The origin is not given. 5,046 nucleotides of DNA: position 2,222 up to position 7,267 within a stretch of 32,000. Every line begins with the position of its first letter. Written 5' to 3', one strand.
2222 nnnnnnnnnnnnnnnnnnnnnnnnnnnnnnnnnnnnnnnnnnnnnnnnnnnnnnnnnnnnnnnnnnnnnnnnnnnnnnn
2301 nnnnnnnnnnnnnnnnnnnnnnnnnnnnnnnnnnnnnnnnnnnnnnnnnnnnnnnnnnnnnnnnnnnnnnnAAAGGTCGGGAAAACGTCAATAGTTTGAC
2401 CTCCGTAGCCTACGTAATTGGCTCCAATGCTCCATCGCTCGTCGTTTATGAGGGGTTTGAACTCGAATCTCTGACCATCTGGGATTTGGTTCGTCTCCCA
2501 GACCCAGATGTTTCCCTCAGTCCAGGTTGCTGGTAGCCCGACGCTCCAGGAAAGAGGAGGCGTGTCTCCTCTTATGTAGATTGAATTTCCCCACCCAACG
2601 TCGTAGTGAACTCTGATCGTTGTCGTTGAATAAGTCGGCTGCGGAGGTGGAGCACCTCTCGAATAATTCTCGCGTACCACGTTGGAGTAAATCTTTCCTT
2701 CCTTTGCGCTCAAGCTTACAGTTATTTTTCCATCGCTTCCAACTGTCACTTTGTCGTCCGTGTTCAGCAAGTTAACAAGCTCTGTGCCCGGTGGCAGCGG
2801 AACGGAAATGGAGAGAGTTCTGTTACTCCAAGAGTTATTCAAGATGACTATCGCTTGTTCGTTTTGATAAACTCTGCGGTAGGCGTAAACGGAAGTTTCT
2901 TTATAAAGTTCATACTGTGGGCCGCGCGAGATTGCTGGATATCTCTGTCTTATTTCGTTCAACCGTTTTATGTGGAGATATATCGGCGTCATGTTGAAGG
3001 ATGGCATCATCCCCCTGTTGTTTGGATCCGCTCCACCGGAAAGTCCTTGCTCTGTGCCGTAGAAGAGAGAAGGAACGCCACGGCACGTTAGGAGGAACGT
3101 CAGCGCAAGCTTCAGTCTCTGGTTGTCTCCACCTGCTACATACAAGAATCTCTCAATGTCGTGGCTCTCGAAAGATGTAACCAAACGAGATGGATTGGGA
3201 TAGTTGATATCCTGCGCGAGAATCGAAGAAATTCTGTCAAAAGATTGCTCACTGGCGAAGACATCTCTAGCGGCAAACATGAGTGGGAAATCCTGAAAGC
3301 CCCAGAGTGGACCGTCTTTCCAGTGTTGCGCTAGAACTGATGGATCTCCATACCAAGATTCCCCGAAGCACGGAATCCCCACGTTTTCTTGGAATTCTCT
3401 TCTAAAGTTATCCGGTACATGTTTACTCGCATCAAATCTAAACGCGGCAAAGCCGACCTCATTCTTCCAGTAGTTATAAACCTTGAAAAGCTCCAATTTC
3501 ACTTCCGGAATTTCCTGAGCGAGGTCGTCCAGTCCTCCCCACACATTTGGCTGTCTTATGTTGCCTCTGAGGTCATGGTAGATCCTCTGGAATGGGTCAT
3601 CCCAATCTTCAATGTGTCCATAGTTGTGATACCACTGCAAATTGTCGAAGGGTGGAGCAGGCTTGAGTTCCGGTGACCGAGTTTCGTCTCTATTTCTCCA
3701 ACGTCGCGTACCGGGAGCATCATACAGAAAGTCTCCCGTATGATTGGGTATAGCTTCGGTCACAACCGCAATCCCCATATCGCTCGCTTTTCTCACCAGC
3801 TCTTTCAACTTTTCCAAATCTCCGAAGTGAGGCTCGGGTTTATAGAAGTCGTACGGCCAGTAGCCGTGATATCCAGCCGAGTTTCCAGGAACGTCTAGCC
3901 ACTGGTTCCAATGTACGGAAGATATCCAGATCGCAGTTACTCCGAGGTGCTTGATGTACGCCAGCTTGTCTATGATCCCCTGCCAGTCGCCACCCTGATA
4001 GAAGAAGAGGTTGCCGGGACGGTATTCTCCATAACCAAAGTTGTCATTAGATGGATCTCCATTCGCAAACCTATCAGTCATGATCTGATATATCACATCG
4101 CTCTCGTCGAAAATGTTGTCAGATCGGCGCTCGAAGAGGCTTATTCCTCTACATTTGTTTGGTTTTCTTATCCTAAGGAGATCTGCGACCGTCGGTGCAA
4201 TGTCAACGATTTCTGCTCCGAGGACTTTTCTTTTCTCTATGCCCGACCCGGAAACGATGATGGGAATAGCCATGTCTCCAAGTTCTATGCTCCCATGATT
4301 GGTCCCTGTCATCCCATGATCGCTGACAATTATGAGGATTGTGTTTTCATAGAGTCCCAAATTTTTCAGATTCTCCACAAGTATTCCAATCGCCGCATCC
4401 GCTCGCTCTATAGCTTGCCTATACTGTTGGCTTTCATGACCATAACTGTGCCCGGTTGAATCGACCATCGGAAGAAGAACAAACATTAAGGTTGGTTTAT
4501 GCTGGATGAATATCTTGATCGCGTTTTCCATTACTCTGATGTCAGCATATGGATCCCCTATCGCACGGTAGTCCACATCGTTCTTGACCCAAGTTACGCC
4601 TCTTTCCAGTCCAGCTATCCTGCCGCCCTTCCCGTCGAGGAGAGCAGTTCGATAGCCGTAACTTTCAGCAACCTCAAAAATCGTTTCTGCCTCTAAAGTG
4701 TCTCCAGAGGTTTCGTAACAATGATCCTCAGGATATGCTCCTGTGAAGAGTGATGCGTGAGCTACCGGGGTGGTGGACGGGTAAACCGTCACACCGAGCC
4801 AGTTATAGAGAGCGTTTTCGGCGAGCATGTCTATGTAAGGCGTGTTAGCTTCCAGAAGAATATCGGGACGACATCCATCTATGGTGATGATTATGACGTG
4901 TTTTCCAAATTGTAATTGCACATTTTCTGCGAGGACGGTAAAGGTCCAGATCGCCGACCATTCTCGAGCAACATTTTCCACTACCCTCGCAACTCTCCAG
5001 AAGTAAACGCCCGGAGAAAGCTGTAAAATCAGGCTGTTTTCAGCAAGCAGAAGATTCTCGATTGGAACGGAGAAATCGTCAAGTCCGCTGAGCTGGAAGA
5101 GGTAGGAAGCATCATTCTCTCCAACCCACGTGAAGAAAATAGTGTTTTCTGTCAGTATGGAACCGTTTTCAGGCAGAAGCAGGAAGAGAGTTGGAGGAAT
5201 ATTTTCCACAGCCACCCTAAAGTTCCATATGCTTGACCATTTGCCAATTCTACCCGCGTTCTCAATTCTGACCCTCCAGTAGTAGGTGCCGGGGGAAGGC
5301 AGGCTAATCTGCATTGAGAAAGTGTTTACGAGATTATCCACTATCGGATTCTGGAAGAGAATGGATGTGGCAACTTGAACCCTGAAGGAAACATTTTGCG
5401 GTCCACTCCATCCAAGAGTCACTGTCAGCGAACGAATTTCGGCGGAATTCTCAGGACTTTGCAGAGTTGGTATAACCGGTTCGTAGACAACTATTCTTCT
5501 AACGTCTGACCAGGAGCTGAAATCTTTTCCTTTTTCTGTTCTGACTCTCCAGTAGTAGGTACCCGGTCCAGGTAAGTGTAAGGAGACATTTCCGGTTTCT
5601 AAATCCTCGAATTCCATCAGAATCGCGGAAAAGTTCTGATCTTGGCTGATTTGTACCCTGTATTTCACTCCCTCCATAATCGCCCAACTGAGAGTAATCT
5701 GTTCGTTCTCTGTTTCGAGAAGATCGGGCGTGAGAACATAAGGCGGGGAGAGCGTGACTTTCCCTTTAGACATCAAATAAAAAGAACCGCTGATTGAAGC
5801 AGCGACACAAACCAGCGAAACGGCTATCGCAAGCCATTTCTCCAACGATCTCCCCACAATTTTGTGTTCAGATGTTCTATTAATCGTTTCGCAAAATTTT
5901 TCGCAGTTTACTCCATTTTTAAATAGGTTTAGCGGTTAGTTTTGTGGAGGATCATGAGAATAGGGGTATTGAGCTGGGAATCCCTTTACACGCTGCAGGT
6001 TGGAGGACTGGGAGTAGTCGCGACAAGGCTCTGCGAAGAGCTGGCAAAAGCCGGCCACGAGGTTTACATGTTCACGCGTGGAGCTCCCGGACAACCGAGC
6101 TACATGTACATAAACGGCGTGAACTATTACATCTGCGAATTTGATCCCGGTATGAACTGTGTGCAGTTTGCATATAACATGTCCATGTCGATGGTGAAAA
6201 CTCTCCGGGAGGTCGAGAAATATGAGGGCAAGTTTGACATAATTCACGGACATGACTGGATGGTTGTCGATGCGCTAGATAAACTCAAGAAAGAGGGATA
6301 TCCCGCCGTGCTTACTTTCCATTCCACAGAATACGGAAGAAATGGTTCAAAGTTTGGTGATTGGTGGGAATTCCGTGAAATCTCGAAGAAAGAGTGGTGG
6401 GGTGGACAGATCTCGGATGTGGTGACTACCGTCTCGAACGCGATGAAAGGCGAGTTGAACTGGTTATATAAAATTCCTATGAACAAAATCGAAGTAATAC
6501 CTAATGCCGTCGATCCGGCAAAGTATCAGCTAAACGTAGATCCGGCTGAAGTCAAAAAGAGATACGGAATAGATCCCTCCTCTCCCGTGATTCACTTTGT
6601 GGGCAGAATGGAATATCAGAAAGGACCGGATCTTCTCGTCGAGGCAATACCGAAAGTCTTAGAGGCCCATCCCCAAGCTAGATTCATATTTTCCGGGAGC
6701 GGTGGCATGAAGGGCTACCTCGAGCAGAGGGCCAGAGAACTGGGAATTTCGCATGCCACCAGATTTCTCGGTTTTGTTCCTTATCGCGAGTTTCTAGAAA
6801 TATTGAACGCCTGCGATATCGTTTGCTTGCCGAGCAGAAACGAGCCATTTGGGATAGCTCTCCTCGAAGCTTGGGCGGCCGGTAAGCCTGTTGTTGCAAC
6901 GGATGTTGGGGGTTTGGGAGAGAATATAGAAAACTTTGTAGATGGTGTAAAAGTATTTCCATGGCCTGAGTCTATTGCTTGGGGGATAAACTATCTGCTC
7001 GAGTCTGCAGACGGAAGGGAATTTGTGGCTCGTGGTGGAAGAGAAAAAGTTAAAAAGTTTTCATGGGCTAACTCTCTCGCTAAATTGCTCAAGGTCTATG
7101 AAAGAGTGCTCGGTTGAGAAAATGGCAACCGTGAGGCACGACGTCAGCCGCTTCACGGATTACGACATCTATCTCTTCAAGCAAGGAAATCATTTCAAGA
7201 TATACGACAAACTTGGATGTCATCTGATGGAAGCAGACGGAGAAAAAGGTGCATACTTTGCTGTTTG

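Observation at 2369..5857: Extracellular alpha-amylase fused to an NPP-type phosphodiesterase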

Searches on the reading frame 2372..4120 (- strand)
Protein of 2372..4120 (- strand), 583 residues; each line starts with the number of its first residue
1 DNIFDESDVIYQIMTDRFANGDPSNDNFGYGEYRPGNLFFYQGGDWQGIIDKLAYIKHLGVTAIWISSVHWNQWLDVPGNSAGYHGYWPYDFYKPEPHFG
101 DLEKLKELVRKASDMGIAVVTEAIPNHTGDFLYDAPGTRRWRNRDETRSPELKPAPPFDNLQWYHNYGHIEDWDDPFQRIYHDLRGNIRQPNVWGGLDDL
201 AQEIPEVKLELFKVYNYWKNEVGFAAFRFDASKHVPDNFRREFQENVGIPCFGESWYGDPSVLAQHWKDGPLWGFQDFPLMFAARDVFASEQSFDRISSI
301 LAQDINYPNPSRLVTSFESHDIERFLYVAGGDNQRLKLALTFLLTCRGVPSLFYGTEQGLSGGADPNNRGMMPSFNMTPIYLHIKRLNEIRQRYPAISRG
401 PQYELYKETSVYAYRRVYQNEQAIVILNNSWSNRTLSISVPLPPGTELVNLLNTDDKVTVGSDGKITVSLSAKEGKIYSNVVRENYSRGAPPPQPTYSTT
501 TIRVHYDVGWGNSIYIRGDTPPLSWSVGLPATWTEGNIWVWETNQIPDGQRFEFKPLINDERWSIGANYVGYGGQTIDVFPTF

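Call 11: search_solved_structures(query=window:2372-4120:-, max_evalue=0.001, show_alignments=2)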
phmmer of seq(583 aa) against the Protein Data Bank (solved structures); distinct sequences matched with E-value up to 0.001: 202 (the best 60 are shown).
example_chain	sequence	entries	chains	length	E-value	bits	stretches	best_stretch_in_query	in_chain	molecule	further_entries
5a2a_A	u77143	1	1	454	9.7e-68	232.5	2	190-478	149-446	APO FORM OF ANOXYBACILLUS ALPHA-AMYLASES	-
5a2b_A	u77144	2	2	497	1.2e-67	232.2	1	8-478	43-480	ANOXYBACILLUS ALPHA-AMYLASE | ALPHA-AMYLASE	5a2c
4e2o_A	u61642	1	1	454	1.5e-62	215.3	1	7-465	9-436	Alpha-amylase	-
6wni_A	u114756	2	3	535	1.6e-60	208.6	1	6-446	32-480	Cyclomaltodextrin glucanotransferase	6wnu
1i75_A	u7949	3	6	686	1.1e-59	205.9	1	7-465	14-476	CYCLODEXTRIN GLUCANOTRANSFERASE | Cyclomaltodextrin glucanotransferase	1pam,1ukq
1v3j_A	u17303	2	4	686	1.3e-59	205.7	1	7-465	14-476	Cyclomaltodextrin glucanotransferase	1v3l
1v3k_A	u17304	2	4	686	2.9e-59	204.5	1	7-465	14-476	Cyclomaltodextrin glucanotransferase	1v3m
1a47_A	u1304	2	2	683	4.1e-59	204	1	6-501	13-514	CYCLODEXTRIN GLYCOSYLTRANSFERASE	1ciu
1uks_A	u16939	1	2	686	5.5e-59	203.6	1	7-465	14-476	Cyclomaltodextrin glucanotransferase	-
1ukt_A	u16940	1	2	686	1e-58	202.6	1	7-465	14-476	Cyclomaltodextrin glucanotransferase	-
1d7f_A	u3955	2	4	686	1.1e-58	202.6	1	7-465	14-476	CYCLODEXTRIN GLUCANOTRANSFERASE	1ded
3bmv_A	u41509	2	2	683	2.2e-58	201.6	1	6-501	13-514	Cyclomaltodextrin glucanotransferase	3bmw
1qho_A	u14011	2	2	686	3.9e-57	197.5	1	6-446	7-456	ALPHA-AMYLASE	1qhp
1cyg_A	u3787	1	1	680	8.4e-57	196.3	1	6-467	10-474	CYCLODEXTRIN GLUCANOTRANSFERASE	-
1cgy_A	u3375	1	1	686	6.3e-56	193.5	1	7-466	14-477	CYCLOMALTODEXTRIN GLUCANOTRANSFERASE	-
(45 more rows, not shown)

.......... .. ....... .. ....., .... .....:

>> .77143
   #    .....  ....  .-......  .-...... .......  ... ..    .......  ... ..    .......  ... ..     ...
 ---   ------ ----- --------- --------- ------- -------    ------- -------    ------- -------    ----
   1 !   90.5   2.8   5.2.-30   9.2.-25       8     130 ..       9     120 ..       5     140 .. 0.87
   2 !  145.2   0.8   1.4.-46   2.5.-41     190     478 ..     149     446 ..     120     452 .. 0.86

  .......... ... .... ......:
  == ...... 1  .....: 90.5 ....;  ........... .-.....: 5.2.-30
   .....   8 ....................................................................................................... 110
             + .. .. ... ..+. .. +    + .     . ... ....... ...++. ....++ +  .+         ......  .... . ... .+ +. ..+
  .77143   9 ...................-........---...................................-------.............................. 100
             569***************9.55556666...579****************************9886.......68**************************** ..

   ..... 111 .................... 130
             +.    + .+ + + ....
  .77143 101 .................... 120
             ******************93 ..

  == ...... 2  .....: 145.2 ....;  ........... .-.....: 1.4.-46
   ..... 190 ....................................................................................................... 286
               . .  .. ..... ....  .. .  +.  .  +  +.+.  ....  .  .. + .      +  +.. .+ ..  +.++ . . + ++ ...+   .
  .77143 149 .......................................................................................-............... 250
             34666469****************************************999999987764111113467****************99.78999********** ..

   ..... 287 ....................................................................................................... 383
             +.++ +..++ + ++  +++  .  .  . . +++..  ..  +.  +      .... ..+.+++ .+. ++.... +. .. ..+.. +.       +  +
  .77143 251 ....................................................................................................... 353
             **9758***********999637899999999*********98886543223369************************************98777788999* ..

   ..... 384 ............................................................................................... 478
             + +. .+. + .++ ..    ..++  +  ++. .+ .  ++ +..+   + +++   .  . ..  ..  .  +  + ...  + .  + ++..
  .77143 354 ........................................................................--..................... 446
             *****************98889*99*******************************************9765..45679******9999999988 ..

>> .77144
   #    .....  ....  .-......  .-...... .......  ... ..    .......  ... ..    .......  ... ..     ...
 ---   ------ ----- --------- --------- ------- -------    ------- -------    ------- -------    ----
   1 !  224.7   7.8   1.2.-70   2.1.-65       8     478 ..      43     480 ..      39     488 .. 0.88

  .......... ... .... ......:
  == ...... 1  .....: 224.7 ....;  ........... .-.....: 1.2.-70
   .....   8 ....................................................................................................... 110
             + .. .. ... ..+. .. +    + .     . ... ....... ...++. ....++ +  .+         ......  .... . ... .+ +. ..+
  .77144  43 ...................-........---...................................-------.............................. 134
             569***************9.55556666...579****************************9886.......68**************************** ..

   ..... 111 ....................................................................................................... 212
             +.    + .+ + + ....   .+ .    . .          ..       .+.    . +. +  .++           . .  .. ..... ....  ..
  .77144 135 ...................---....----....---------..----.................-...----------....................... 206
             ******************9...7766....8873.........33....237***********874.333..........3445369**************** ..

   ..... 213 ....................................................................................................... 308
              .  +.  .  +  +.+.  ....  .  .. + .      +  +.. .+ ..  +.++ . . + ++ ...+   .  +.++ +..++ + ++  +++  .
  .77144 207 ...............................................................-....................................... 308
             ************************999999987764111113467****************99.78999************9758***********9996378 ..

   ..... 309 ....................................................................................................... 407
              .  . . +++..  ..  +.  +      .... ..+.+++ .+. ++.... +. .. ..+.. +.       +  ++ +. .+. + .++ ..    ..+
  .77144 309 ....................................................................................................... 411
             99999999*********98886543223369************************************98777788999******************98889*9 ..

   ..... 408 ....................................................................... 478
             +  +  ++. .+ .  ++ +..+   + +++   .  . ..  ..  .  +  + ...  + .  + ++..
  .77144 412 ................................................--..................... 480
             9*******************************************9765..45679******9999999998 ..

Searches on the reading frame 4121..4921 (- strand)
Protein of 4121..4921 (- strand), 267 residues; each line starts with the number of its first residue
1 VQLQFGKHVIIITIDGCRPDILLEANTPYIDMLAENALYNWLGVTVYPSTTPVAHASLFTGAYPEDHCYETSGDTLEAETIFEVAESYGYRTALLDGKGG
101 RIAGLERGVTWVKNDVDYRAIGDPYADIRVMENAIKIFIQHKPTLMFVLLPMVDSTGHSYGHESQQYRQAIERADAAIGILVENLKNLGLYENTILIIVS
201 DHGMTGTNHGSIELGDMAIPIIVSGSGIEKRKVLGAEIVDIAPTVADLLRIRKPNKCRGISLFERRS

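Call 10: search_solved_structures(query=window:4121-4921:-, max_evalue=0.01, show_alignments=3)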
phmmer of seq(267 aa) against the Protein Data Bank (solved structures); distinct sequences matched with E-value up to 0.01: 95 (the best 60 are shown).
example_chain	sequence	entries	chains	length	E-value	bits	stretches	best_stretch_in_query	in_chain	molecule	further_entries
2gsn_A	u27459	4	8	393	1.2e-16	64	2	146-237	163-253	phosphodiesterase-nucleotide pyrophosphatase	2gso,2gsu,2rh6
7mw8_D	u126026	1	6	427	7.6e-16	61.4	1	146-237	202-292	Phosphodiesterase-nucleotide pyrophosphatase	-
7n1s_A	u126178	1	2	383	3.1e-15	59.5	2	146-237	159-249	Phosphodiesterase-nucleotide pyrophosphatase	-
4lqy_A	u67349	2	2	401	2.8e-12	49.7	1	143-209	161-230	Bis(5'-adenosyl)-triphosphatase ENPP4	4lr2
6wet_AaA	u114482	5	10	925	3.3e-12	49.5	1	10-205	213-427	Ectonucleotide pyrophosphatase/phosphodiesterase family member 1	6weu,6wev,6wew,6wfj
8ghr_A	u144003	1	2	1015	1.8e-11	47.1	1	10-205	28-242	Ectonucleotide pyrophosphatase/phosphodiesterase family member 1, secreted form, Immunoglo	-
5tcd_A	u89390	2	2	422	3.4e-11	46.2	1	142-209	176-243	Ectonucleotide pyrophosphatase/phosphodiesterase family member 7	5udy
4b56_A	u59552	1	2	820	5.2e-11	45.6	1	140-205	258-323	ECTONUCLEOTIDE PYROPHOSPHATASE/PHOSPHODIESTERASE FAMILY MEMBER 1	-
4gtw_A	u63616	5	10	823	5.2e-11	45.6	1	140-205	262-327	Ectonucleotide pyrophosphatase/phosphodiesterase family member 2, Alkaline phosphodiestera | Ectonucleotide pyrophosphatase/phosphodiesterase family member 1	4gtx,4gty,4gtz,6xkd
5ven_A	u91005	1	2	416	8.9e-11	44.8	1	140-208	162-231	Ectonucleotide pyrophosphatase/phosphodiesterase family member 5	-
6aek_A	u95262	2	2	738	1.8e-10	43.8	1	140-205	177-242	Ectonucleotide pyrophosphatase/phosphodiesterase 1, isoform CRA_d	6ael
5veo_A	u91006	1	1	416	4.2e-10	42.6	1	140-208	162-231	Ectonucleotide pyrophosphatase/phosphodiesterase family member 5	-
5gz4_A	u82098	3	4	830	1.5e-09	40.8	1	141-209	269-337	Snake venom phosphodiesterase (PDE) | Venom phosphodiesterase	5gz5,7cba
9bes_B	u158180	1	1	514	1.8e-09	40.5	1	166-259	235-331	S1_8A Sulfatase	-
9bb9_A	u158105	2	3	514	2.1e-09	40.4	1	166-259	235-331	S1_8A sulfatase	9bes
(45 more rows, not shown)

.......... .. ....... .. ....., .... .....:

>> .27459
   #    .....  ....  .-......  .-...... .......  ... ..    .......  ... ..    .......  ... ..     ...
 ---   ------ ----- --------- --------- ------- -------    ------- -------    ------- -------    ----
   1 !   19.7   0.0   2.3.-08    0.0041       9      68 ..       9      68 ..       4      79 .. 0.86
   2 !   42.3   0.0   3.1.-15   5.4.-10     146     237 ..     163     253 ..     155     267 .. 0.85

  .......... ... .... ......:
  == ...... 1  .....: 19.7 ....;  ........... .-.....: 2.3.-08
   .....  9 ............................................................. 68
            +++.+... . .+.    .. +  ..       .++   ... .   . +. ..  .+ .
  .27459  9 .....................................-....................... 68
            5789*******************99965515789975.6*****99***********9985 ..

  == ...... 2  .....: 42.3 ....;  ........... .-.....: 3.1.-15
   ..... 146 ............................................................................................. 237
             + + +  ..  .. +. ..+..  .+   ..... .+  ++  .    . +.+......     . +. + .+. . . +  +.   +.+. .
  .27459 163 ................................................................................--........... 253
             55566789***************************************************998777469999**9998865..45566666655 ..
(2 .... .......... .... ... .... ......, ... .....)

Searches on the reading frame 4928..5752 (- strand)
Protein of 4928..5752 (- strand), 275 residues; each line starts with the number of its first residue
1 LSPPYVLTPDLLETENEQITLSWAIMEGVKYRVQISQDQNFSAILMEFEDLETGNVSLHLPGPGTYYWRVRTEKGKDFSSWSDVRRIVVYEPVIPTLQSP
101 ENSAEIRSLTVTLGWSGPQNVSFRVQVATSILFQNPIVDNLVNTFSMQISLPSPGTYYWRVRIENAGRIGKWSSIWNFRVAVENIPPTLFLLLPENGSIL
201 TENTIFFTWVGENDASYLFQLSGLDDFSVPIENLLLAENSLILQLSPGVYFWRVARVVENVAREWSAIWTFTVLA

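Call 59: search_solved_structures(query=window:4928-5752:-, max_evalue=1, show_alignments=1)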
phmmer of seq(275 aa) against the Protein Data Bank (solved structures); distinct sequences matched with E-value up to 1: 0.

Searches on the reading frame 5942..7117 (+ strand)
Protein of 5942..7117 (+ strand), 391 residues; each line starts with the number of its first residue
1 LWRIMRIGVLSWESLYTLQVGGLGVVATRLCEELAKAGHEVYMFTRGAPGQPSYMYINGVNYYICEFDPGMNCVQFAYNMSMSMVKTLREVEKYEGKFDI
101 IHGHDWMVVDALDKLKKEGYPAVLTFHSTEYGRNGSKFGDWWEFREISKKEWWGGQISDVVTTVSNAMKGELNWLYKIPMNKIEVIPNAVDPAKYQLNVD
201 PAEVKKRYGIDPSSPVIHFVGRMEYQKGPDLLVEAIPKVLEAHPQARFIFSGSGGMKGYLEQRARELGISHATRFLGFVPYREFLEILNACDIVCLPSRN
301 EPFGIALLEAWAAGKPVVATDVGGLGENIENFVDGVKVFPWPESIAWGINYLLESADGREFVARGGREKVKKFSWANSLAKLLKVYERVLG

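Call 8: search_protein_families(library=pfam, proteins=[window:5942-7117:+], max_evalue=0.001)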
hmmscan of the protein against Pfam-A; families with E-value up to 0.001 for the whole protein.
window:5942-7117:+ (391 aa): 7 families
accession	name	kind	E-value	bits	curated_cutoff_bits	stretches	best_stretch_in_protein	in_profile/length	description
PF00534.26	Glycos_transf_1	-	3.7e-41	140.9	26.4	1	203-365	4-168/172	Glycosyl transferases group 1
PF13692.12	Glyco_trans_1_4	-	2.5e-33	115.7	27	1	215-354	2-141/142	Glycosyl transferases group 1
PF13439.12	Glyco_transf_4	-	3.1e-30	105.9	28.5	1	20-193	1-169/170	Glycosyltransferase Family 4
PF08323.17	Glyco_transf_5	-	2.1e-17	64.1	22.7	1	7-172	2-224/239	Starch synthase catalytic domain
PF13579.12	Glyco_trans_4_4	-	4.4e-16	60.1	29.7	1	21-188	1-157/158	Glycosyl transferase 4-like domain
PF20706.3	GT4-conflict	-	5.2e-16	59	26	1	19-336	10-327/385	Family 4 Glycosyltransferase in conflict systems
PF13524.12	Glyco_trans_1_2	-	1.8e-07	31.6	25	1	240-383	9-143/144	Glycosyl transferase-like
